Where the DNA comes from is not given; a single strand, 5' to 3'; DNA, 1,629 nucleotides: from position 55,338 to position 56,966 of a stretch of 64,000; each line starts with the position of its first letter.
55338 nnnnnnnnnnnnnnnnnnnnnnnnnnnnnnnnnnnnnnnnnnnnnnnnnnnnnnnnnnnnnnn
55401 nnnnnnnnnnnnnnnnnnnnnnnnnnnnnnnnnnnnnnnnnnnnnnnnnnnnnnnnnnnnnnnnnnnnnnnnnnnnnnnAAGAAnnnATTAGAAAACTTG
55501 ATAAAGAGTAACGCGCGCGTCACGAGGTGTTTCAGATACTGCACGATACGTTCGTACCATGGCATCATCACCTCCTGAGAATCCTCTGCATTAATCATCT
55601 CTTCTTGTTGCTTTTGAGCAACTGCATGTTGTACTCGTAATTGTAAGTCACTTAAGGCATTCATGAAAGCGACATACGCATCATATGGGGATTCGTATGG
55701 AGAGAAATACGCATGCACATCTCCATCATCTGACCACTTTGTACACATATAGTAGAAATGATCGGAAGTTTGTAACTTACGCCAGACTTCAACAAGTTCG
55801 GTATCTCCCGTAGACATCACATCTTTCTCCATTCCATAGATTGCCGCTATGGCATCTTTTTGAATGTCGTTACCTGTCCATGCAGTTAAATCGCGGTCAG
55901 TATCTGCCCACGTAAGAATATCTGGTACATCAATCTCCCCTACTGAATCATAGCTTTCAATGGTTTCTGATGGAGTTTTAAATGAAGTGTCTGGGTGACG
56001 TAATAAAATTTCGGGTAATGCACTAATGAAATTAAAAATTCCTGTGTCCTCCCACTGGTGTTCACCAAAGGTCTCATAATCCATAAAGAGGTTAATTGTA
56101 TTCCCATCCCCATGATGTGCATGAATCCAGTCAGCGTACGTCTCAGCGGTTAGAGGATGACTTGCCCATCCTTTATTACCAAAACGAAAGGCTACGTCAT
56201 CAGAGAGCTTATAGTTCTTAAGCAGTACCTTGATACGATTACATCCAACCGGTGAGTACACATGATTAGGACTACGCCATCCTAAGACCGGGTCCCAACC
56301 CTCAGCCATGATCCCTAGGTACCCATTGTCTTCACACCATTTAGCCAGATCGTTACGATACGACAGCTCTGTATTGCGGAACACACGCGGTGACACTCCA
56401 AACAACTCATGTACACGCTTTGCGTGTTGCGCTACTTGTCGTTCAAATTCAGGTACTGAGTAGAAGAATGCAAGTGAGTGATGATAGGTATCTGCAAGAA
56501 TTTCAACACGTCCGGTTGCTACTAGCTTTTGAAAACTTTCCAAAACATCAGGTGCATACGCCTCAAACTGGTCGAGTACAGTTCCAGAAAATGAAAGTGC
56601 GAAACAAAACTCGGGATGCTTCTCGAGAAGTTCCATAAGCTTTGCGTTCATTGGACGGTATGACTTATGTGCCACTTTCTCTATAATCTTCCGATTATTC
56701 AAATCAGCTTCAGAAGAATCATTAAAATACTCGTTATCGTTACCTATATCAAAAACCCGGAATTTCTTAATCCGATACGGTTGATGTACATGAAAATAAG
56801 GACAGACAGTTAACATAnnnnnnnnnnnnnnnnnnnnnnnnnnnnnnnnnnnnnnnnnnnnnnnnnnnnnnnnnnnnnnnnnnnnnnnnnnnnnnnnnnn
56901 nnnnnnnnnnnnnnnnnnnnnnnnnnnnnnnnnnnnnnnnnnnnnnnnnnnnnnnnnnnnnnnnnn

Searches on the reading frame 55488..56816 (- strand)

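Call 69: search_protein_families(library=pfam, proteins=[window:55488-56816:-], max_evalue=0.00001)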
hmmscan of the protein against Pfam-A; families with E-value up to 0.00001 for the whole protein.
window:55488-56816:- (443 aa): 1 family
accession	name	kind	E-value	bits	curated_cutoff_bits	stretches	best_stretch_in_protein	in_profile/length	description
PF03065.20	Glyco_hydro_57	-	1.7e-66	225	21.2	1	7-298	3-291/291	Glycosyl hydrolase family 57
